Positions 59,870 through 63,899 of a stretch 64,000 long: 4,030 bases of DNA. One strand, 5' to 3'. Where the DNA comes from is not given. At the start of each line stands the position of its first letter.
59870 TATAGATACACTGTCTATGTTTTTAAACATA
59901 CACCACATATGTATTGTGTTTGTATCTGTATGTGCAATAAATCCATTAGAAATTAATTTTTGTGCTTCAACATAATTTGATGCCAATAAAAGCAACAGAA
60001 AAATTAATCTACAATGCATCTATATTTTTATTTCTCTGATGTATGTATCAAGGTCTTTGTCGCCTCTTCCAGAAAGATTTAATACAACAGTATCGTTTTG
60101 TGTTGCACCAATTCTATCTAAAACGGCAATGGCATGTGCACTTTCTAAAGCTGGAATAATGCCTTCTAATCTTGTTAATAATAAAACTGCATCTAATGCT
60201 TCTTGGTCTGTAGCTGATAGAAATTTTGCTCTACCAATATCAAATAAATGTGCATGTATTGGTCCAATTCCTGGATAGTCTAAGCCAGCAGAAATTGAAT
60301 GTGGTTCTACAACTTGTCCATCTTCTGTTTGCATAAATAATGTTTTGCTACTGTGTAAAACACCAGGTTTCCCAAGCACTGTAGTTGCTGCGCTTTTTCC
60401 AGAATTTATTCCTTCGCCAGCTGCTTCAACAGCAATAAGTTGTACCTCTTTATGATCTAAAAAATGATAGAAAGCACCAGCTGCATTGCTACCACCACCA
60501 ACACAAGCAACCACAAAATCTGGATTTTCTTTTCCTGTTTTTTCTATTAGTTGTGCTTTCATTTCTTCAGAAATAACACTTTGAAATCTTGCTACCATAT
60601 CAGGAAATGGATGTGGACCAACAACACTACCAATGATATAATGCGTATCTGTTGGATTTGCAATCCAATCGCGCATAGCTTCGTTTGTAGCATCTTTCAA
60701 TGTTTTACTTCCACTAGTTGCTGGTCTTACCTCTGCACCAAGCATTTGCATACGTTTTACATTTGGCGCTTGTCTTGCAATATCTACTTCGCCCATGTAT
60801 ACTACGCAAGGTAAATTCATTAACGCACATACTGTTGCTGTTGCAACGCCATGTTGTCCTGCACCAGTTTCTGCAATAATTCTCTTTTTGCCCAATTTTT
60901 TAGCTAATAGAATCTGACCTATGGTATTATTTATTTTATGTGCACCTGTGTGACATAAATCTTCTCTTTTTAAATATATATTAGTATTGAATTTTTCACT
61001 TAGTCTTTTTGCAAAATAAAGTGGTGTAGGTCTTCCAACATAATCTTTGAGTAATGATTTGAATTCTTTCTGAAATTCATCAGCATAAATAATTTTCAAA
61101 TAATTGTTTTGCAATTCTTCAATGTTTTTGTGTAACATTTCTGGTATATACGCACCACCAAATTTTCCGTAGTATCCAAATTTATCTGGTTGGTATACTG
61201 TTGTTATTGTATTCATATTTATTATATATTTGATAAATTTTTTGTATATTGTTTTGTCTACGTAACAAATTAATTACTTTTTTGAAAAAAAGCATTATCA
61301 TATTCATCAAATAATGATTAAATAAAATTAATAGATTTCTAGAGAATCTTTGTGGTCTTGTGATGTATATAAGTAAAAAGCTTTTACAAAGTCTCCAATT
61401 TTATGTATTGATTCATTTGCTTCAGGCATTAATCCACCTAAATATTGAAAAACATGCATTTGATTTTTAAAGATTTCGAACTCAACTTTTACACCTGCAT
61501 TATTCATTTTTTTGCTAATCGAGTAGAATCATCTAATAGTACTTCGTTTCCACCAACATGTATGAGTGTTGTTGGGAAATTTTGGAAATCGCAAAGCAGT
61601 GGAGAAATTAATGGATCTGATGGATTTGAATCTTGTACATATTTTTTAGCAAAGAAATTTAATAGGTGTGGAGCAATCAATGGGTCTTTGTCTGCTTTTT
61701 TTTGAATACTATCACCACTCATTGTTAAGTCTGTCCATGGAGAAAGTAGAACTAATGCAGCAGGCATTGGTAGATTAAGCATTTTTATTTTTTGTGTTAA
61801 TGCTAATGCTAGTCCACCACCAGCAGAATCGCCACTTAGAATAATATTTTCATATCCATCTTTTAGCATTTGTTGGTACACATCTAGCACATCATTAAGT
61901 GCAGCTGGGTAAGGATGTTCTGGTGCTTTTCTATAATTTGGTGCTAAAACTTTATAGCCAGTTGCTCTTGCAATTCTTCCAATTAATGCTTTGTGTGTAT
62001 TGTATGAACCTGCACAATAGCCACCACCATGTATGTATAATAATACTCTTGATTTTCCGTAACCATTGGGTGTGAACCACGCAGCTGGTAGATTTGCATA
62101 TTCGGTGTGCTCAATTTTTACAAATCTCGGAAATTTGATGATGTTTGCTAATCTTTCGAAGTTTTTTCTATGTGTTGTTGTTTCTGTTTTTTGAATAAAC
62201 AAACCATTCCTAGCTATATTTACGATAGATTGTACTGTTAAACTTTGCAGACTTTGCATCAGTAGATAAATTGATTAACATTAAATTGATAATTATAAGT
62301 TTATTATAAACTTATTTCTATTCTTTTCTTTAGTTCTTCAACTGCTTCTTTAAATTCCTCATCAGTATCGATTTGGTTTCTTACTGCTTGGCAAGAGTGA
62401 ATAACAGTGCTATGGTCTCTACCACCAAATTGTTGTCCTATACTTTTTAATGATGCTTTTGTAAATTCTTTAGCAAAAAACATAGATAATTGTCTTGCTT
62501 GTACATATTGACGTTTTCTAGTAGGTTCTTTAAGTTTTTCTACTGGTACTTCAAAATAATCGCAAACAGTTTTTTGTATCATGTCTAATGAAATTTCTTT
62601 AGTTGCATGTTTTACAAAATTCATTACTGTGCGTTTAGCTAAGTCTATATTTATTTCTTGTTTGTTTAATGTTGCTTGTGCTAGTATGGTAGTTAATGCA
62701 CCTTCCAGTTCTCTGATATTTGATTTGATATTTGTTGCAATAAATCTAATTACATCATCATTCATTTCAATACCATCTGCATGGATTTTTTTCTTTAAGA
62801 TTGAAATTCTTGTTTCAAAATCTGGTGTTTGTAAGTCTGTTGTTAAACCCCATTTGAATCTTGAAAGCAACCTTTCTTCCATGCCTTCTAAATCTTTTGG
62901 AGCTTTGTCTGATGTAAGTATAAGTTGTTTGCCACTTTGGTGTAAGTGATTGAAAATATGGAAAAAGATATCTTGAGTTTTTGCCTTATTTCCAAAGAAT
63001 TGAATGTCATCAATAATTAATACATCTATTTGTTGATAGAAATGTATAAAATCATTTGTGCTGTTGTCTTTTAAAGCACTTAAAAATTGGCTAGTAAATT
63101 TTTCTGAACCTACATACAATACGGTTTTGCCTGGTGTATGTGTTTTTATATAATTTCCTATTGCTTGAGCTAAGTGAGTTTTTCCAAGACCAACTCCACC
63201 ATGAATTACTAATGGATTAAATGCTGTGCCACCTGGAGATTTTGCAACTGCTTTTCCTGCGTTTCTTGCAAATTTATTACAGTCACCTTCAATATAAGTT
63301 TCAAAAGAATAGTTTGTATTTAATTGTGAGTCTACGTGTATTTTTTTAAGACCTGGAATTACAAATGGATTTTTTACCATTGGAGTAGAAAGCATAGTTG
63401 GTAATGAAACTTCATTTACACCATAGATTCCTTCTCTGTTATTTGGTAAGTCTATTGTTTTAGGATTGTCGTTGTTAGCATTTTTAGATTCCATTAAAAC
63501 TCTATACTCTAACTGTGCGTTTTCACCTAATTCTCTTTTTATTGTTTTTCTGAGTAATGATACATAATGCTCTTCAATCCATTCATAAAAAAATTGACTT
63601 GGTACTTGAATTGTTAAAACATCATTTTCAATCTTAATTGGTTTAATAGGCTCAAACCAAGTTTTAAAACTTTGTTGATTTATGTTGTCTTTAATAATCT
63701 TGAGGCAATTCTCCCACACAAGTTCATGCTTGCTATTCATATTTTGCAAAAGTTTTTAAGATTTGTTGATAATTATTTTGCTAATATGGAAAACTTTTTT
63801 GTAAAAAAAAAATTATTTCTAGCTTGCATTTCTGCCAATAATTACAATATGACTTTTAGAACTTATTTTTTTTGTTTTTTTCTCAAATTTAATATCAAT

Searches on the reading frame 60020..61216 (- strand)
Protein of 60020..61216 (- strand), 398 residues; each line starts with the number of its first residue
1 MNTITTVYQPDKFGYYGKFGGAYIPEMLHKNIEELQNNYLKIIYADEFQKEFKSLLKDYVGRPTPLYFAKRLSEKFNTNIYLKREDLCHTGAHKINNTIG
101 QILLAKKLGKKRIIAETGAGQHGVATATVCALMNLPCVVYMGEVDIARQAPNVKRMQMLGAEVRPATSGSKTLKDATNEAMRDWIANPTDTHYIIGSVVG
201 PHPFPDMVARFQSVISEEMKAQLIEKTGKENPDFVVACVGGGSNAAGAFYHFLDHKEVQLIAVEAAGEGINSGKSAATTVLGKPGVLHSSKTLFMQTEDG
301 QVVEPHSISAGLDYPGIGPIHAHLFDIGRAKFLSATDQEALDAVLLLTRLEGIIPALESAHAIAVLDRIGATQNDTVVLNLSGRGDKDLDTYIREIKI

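Call 52: search_protein_families(library=pfam, proteins=[window:60020-61216:-], max_evalue=0.0001)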
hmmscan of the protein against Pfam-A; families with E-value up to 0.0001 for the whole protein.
window:60020-61216:- (398 aa): 1 family
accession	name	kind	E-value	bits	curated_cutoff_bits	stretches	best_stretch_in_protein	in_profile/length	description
PF00291.31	PALP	-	6e-44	151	35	1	61-383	5-295/295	Pyridoxal-phosphate dependent enzyme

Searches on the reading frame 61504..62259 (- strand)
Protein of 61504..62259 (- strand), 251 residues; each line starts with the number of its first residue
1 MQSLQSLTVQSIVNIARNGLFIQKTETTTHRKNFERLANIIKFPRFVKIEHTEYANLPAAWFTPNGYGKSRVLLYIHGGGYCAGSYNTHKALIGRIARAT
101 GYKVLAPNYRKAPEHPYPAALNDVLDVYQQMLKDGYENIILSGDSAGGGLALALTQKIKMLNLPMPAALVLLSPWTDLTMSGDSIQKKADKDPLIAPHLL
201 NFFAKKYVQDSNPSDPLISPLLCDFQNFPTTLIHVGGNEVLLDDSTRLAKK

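Call 52: search_protein_families(library=pfam, proteins=[window:61504-62259:-], max_evalue=0.0001)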
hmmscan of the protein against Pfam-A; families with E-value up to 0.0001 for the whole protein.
window:61504-62259:- (251 aa): 4 families
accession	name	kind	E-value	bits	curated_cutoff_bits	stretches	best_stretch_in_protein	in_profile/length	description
PF07859.19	Abhydrolase_3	-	6.8e-50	170.2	25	1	73-251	1-188/210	alpha/beta hydrolase fold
PF10340.15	Say1_Mug180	-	3.4e-15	56.2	21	1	70-216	122-278/374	Steryl acetyl hydrolase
PF20434.5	BD-FAE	-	7.5e-11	42.4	26.8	1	66-154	9-106/215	BD-FAE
PF12697.13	Abhydrolase_6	-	7.4e-05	24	26.3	1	73-182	1-101/217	Alpha/beta hydrolase family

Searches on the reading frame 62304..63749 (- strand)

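Call 52: search_protein_families(library=pfam, proteins=[window:62304-63749:-], max_evalue=0.0001)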
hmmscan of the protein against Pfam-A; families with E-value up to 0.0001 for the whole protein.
window:62304-63749:- (481 aa): 4 families
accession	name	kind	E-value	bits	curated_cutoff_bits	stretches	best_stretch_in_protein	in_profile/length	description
PF00308.24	Bac_DnaA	-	8.1e-63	211.9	23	1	143-305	1-162/162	Bacterial DnaA ATPAse domain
PF08299.17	Bac_DnaA_C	-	9.8e-28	96.4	31.5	1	389-456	2-69/69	Bacterial dnaA protein helix-turn-helix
PF11638.13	DnaA_N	-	8.2e-21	73.9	24.6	1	11-70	3-63/65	DnaA N-terminal domain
PF01695.23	IstB_IS21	-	4.6e-10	39.8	24.1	1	180-283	95-195/238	IstB-like ATP binding protein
